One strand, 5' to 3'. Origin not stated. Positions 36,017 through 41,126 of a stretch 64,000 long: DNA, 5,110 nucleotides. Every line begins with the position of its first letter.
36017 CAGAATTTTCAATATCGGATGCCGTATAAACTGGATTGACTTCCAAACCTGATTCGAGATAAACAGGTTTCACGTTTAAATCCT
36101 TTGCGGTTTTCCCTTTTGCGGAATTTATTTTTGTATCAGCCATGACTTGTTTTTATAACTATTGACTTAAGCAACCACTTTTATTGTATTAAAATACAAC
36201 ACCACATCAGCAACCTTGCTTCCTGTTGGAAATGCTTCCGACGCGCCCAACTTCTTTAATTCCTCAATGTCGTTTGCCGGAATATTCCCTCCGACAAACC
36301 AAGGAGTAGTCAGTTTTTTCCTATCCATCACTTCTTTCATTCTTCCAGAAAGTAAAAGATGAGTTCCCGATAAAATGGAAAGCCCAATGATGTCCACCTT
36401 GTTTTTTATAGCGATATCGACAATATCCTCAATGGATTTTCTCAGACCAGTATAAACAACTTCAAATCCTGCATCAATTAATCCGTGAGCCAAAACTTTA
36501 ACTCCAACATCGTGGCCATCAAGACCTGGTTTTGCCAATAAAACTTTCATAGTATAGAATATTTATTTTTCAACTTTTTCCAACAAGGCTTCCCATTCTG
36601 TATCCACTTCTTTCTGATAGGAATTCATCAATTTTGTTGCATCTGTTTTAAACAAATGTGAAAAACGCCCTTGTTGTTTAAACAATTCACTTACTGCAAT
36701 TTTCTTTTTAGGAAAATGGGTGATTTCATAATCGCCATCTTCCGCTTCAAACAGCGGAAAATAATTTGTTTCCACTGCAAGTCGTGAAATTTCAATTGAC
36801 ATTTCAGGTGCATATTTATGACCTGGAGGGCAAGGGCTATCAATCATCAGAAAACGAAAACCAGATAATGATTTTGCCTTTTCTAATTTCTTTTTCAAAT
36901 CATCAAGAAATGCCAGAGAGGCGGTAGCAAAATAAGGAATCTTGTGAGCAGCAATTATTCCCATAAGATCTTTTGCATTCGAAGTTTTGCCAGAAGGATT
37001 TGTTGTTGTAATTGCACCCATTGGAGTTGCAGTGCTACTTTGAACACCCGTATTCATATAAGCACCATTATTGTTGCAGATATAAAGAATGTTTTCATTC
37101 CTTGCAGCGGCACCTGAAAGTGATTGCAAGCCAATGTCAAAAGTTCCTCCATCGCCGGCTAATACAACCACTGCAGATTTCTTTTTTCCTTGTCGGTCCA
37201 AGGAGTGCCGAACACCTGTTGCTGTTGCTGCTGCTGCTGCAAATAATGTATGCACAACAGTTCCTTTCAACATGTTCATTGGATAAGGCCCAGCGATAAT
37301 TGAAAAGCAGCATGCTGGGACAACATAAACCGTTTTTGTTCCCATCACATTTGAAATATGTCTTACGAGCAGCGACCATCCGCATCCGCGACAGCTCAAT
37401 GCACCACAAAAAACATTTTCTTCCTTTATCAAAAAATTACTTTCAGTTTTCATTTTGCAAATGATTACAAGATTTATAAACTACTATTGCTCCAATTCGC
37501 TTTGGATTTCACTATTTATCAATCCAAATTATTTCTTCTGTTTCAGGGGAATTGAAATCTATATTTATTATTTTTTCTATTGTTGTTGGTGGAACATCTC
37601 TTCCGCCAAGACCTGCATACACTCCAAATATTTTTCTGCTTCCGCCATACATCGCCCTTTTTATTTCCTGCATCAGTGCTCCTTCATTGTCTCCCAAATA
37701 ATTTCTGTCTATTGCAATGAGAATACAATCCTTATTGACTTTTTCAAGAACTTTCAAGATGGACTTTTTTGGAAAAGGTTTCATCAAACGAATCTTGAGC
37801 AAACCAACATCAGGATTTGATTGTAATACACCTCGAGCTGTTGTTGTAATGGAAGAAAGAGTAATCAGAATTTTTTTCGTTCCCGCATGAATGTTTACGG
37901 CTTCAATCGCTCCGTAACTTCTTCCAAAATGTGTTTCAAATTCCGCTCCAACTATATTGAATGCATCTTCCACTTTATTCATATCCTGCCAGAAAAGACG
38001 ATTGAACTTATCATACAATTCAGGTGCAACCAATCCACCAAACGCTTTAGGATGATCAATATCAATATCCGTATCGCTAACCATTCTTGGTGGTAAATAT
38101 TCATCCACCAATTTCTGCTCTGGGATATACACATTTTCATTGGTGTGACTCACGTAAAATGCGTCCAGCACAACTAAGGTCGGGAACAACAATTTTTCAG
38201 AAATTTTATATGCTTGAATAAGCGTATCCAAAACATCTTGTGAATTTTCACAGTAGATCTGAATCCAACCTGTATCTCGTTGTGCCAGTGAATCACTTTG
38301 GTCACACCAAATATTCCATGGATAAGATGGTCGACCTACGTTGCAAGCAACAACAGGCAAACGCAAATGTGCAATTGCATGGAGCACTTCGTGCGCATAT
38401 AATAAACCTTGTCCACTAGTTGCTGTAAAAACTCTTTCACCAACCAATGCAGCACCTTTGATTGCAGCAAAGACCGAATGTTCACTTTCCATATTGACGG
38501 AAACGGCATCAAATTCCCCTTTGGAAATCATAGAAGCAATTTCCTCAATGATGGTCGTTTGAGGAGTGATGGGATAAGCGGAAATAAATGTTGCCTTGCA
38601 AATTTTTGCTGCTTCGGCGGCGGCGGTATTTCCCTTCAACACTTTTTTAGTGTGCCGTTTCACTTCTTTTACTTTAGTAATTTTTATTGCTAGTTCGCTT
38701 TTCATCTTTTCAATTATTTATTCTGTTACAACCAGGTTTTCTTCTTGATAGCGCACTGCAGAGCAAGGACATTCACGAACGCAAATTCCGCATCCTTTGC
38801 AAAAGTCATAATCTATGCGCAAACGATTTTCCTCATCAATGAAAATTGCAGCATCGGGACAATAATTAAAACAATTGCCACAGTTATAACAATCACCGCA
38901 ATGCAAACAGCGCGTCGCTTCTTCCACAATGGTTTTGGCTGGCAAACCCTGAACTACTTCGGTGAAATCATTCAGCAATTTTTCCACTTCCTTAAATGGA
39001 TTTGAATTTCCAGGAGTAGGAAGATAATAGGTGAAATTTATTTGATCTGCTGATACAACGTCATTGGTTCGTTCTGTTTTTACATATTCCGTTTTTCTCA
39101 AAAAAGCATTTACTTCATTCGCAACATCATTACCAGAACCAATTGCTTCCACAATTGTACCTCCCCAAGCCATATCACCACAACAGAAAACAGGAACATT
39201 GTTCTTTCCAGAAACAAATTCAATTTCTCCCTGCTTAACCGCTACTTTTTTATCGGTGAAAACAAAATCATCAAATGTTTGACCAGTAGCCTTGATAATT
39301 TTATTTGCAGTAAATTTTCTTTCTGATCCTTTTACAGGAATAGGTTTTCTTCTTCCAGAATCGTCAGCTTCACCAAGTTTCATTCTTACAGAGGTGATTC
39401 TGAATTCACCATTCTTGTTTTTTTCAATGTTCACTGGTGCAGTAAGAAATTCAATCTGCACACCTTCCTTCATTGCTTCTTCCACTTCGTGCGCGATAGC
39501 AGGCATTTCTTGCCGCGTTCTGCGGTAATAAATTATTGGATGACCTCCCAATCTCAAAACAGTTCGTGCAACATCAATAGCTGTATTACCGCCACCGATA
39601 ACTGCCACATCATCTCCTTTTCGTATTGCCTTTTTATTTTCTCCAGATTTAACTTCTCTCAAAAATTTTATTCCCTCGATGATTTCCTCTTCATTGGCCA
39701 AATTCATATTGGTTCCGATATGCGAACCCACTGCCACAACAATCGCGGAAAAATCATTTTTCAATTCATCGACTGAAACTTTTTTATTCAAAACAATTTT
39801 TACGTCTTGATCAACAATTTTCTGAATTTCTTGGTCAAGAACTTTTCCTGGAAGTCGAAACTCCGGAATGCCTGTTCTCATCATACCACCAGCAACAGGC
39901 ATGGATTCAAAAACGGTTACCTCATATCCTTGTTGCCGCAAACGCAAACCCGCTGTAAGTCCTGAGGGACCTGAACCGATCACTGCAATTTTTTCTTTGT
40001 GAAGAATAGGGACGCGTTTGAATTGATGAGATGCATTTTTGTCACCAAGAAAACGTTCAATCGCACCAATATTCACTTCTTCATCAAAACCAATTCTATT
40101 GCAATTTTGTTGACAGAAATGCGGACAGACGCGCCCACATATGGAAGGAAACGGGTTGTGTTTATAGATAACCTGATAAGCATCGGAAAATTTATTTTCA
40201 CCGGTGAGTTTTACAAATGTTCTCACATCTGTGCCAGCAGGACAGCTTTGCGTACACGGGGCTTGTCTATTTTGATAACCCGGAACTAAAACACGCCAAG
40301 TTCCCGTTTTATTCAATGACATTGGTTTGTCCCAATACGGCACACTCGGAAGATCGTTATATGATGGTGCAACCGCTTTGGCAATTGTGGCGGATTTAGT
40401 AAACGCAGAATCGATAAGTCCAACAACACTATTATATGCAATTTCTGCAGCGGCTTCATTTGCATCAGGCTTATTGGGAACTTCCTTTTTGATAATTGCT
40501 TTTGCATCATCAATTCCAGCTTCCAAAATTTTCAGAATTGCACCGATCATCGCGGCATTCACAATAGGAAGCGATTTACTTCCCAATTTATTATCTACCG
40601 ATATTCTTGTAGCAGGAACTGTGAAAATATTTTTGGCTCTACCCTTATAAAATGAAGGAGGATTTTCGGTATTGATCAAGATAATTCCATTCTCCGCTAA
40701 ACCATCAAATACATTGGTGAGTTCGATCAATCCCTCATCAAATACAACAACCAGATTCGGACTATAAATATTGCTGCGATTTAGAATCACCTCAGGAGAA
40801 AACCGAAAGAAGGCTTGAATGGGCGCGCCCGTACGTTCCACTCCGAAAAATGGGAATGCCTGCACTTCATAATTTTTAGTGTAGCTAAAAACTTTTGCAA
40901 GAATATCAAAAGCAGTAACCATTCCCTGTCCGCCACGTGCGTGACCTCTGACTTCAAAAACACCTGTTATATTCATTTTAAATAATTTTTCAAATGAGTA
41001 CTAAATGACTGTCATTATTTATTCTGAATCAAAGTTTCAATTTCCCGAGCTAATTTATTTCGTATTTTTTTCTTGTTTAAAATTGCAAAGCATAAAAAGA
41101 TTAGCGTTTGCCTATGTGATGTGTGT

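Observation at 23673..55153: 31.5-kb, 25-gene co-directional anaerobic 2-oxoacid / acyl-CoA catabolic supercluster with no assignable substrate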

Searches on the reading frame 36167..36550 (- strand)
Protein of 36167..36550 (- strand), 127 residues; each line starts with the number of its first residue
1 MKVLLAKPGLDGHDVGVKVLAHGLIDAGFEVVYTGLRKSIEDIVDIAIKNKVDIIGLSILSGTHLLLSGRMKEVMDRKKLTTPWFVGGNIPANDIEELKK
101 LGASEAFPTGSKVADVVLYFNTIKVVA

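Call 5: search_protein_families(library=pfam, proteins=[window:36167-36550:-], max_evalue=0.001)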
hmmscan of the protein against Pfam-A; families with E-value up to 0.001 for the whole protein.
window:36167-36550:- (127 aa): 1 family
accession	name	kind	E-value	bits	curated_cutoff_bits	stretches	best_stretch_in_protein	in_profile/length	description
PF02310.24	B12-binding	-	1.7e-20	73.5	32.1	1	1-108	1-111/121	B12 binding domain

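Call 15: search_protein_families(library=ncbifam, proteins=[window:36167-36550:-], max_evalue=1e-10)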
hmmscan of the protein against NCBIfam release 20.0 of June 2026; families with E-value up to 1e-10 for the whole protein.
window:36167-36550:- (127 aa): 3 families
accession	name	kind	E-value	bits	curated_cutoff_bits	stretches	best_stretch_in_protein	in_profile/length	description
TIGR00640.1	acid_CoA_mut_C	subfamily_domain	6.8e-31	107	57.45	1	2-118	4-121/132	methylmalonyl-CoA mutase C-terminal domain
NF006944.0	PRK09426.1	equivalog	4.6e-22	77.7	876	1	2-117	591-707/721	methylmalonyl-CoA mutase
NF002612.0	PRK02261.1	equivalog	8.4e-11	41.6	110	1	2-115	5-125/148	methylaspartate mutase subunit S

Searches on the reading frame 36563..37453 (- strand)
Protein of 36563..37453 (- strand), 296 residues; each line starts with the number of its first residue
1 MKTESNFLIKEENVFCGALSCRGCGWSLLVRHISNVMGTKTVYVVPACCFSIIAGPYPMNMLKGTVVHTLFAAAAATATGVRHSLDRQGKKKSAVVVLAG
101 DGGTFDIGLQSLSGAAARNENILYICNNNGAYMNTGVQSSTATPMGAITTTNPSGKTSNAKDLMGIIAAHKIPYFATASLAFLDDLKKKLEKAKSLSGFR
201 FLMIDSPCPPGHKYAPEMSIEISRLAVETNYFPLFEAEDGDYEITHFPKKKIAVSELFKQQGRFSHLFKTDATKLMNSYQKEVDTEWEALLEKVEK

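Call 5: search_protein_families(library=pfam, proteins=[window:36563-37453:-], max_evalue=0.001)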
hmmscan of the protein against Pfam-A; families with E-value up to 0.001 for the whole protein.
window:36563-37453:- (296 aa): 1 family
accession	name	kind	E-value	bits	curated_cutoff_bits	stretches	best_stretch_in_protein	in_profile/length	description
PF02775.26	TPP_enzyme_C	-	1.8e-19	70.5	21.9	1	58-202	18-149/151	Thiamine pyrophosphate enzyme, C-terminal TPP binding domain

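Call 34: search_protein_families(library=ncbifam, proteins=[window:36563-37453:-], max_evalue=1e-8)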
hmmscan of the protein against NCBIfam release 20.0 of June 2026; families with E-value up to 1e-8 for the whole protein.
window:36563-37453:- (296 aa): 9 families
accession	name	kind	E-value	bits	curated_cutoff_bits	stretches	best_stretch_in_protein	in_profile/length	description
NF008818.0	PRK11864.1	subfamily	6.8e-103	343.9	405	1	8-295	8-297/300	3-methyl-2-oxobutanoate dehydrogenase subunit beta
NF008819.1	PRK11865.1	equivalog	2.8e-88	296.1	405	1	7-290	7-296/300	pyruvate synthase subunit PorB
NF045766.1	PhenlGlyoxDHPadI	equivalog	5.1e-64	216.6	700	1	11-283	148-430/443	NADH-dependent phenylglyoxylate dehydrogenase subunit beta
NF045792.1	OxalOxredbeta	equivalog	5.5e-57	193.1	590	1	11-282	14-299/311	oxalate oxidoreductase subunit beta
TIGR02176.1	pyruv_ox_red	equivalog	1.2e-18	66.4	911.35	1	92-289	953-1161/1167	pyruvate:ferredoxin (flavodoxin) oxidoreductase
NF008820.0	PRK11866.1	equivalog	5.6e-17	62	402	1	60-208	58-201/287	2-oxoacid ferredoxin oxidoreductase subunit beta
NF007207.0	PRK09628.1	equivalog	2.1e-15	57.1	364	1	18-208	16-202/277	2-oxoglutarate ferredoxin oxidoreductase subunit beta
TIGR02177.1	PorB_KorB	subfamily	2.9e-13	50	261.9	1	60-210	44-189/286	2-oxoacid:acceptor oxidoreductase, beta subunit, pyruvate/2-ketoisovalerate family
NF041171.1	Oxoac_fdxbeta_Archa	equivalog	3e-09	36.6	423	1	61-209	47-190/296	2-oxoacid:ferredoxin oxidoreductase subunit beta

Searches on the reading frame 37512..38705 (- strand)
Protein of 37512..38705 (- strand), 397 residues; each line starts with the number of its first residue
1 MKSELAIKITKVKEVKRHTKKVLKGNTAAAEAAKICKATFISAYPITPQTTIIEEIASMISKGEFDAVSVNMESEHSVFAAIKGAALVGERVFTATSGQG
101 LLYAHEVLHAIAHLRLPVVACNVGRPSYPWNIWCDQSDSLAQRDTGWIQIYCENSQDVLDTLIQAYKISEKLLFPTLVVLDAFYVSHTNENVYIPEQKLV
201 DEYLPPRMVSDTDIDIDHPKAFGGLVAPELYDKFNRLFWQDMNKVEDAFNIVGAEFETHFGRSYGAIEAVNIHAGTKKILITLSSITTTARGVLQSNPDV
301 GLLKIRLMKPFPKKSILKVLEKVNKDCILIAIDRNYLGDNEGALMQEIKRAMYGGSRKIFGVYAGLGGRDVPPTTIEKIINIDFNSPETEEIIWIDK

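Call 5: search_protein_families(library=pfam, proteins=[window:37512-38705:-], max_evalue=0.001)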
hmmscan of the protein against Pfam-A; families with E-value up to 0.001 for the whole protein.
window:37512-38705:- (397 aa): 2 families
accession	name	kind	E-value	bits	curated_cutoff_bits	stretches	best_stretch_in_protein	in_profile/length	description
PF01855.24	POR_N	-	1e-58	199.3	27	1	32-248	2-225/231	Pyruvate flavodoxin/ferredoxin oxidoreductase, thiamine diP-bdg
PF17147.9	PFOR_II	-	5.6e-15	56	27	1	296-375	25-101/102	Pyruvate:ferredoxin oxidoreductase core domain II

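Call 34: search_protein_families(library=ncbifam, proteins=[window:37512-38705:-], max_evalue=1e-8)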
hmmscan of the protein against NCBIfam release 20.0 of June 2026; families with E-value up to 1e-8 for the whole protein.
window:37512-38705:- (397 aa): 13 families
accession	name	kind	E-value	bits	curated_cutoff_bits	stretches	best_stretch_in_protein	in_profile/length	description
NF040682.1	PorA_Arch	equivalog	2e-101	339.7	550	1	20-396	3-384/387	pyruvate synthase subunit PorA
NF006232.0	PRK08366.1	equivalog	3.3e-86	289.4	646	1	18-380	5-371/394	2-ketoisovalerate ferredoxin oxidoreductase subunit alpha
NF006233.0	PRK08367.1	equivalog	2.6e-83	280.1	625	1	20-396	4-388/394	pyruvate ferredoxin oxidoreductase subunit alpha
NF045764.1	PhenlGlyoxDHPadG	equivalog_domain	2.7e-64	217.1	700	1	22-384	4-380/398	NADH-dependent phenylglyoxylate dehydrogenase subunit alpha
NF045791.1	OxalOxredalpha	equivalog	5.8e-54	183.7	500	1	20-371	4-363/395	oxalate oxidoreductase subunit alpha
NF007201.0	PRK09622.1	equivalog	2.3e-53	181.5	590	1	14-381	4-376/405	2-oxoacid:ferredoxin oxidoreductase subunit alpha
NF006412.0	PRK08659.1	equivalog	3.5e-32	112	411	1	19-200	4-189/378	2-oxoacid:acceptor oxidoreductase subunit alpha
TIGR02176.1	pyruv_ox_red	equivalog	9.2e-25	86.7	911.35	1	22-380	3-375/1167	pyruvate:ferredoxin (flavodoxin) oxidoreductase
TIGR03710.1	OAFO_sf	subfamily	3.9e-23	81.9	482.75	1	7-198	180-375/561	2-oxoacid:acceptor oxidoreductase subunit alpha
NF005507.0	PRK07119.1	subfamily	6.5e-23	81.1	399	1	19-199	3-187/352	3-methyl-2-oxobutanoate dehydrogenase subunit VorB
NF007206.0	PRK09627.1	equivalog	8.1e-22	77.7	579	1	23-211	6-198/375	2-oxoglutarate synthase subunit alpha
NF041170.1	Oxoac_fdxalpha_Archa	equivalog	1.1e-15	57.1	800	1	13-122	228-346/636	2-oxoacid:ferredoxin oxidoreductase subunit alpha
TIGR03336.1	IOR_alpha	equivalog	7.9e-09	34.4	650.9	0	20-196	2-176/595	indolepyruvate ferredoxin oxidoreductase subunit alpha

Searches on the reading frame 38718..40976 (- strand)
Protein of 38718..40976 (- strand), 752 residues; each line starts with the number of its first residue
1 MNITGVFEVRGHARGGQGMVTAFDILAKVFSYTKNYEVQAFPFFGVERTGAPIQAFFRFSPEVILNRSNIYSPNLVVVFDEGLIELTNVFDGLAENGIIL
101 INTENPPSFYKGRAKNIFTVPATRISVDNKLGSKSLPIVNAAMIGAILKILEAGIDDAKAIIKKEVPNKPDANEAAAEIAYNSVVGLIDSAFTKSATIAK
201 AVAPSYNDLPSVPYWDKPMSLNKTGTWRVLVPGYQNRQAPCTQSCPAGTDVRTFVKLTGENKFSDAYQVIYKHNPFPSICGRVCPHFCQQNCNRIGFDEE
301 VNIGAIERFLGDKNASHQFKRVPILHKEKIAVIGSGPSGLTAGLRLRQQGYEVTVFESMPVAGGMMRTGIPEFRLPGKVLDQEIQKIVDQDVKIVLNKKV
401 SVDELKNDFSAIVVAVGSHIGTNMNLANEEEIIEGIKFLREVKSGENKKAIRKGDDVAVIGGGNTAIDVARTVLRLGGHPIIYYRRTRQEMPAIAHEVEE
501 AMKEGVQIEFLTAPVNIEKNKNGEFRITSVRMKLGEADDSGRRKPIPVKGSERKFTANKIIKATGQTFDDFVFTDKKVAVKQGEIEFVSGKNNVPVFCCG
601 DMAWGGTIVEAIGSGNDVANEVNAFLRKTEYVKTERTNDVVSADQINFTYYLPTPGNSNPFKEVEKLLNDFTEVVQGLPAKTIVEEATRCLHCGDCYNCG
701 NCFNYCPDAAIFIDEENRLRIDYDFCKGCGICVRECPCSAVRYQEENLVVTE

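Call 5: search_protein_families(library=pfam, proteins=[window:38718-40976:-], max_evalue=0.001)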
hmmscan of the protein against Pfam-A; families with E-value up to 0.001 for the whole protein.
window:38718-40976:- (752 aa): 15 families
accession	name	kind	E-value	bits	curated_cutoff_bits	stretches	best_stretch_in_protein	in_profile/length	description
PF01558.24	POR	-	2.6e-30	106.3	27.4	1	15-181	1-172/173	Pyruvate ferredoxin/flavodoxin oxidoreductase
PF14691.11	Fer4_20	-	2.6e-22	79.2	25.8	1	237-317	28-111/113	Dihydroprymidine dehydrogenase domain II, 4Fe-4S cluster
PF07992.20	Pyr_redox_2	-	2.9e-22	79.9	26.1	1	329-612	2-288/291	Pyridine nucleotide-disulphide oxidoreductase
PF13738.12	Pyr_redox_3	-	6.9e-10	39.1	30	1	441-521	151-242/305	Pyridine nucleotide-disulphide oxidoreductase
PF00070.33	Pyr_redox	-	3.1e-09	37.6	22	1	457-526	2-75/82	Pyridine nucleotide-disulphide oxidoreductase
PF13450.12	NAD_binding_8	-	8.3e-09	36.1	21.9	1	332-369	1-38/68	NAD(P)-binding Rossmann-like domain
PF12838.12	Fer4_7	-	6e-07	30.3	27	1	696-740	2-52/52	4Fe-4S dicluster domain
PF13237.11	Fer4_10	-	2.3e-05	24.7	25.5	1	695-737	8-53/53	4Fe-4S dicluster domain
PF14697.11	Fer4_21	-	2.5e-05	24.8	35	1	695-739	7-55/59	4Fe-4S dicluster domain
PF00890.30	FAD_binding_2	-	8.7e-05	22.3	20.4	1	330-364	2-36/414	FAD binding domain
PF00037.32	Fer4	-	9e-05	22.6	21.1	1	720-741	2-23/24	4Fe-4S binding domain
PF13187.11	Fer4_9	-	0.00015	22.2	27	1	695-739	1-50/52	4Fe-4S dicluster domain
PF12831.13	FAD_oxidored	-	0.0002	21.2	27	1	330-369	2-41/416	FAD dependent oxidoreductase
PF12797.12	Fer4_2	-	0.00034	20.8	24.5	1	720-737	4-21/22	4Fe-4S binding domain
PF01946.23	Thi4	-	0.0006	19.6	26.2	0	327-374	17-65/235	Thi4 family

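Call 34: search_protein_families(library=ncbifam, proteins=[window:38718-40976:-], max_evalue=1e-8)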
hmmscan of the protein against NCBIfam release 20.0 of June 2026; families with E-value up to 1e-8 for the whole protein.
window:38718-40976:- (752 aa): 32 families (the best 25 are shown)
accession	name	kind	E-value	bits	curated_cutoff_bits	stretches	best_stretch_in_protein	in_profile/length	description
NF009410.0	PRK12771.1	subfamily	2.2e-150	502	516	1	222-745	31-564/566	NAD(P)-binding protein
NF009454.0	PRK12814.1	equivalog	2e-111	373.4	916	1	236-735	99-627/657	putative NADPH-dependent glutamate synthase small subunit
TIGR03315.1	Se_ygfK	equivalog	3.1e-92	309.6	835.3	1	230-745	436-942/1012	putative selenate reductase subunit YgfK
NF009414.0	PRK12778.1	equivalog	1.2e-87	294.9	1103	1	237-628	335-751/752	bifunctional dihydroorotate dehydrogenase B NAD binding subunit/NADPH-dependent glutamate synthase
TIGR01316.1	gltA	equivalog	2.4e-79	267.3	471.75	1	236-626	33-449/449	NADPH-dependent glutamate synthase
NF010590.0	PRK13984.1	equivalog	1.1e-66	225.3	946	1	241-629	198-609/611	putative oxidoreductase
NF009413.0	PRK12775.1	equivalog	9.1e-66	222.4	1895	1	238-630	338-758/1006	putative trifunctional 2-polyprenylphenol hydroxylase/glutamate synthase subunit beta/ferritin domain-containing protein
TIGR01318.1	gltD_gamma_fam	subfamily_domain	5.5e-62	209.8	482.95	1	239-626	48-465/467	glutamate synthase, small subunit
NF009415.0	PRK12779.1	equivalog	2.4e-60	204.5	1519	1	239-624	208-624/944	putative bifunctional glutamate synthase subunit beta/2-polyprenylphenol hydroxylase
NF009408.0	PRK12769.1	equivalog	2.6e-57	194.4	1003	1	238-629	233-654/659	formate-dependent uric acid utilization protein AegA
NF009409.0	PRK12770.1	subfamily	3.4e-51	174.4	343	1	326-630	17-354/360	putative glutamate synthase subunit beta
NF009451.0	PRK12809.1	equivalog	4.1e-49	167.4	1154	1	234-625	212-633/639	formate-dependent uric acid utilization protein YgfT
TIGR01317.1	GOGAT_sm_gam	subfamily_domain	2e-45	155.6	447.7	1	242-629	53-481/485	glutamate synthase small subunit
NF045663.1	diclust_near_Sec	equivalog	2.3e-42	145.1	530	1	235-420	14-201/759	pyridine nucleotide-disulfide oxidoreductase/dicluster-binding protein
TIGR02175.1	PorC_KorC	subfamily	1.4e-41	142.2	81.1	1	7-184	2-175/177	2-oxoacid:acceptor oxidoreductase, gamma subunit, pyruvate/2-ketoisovalerate family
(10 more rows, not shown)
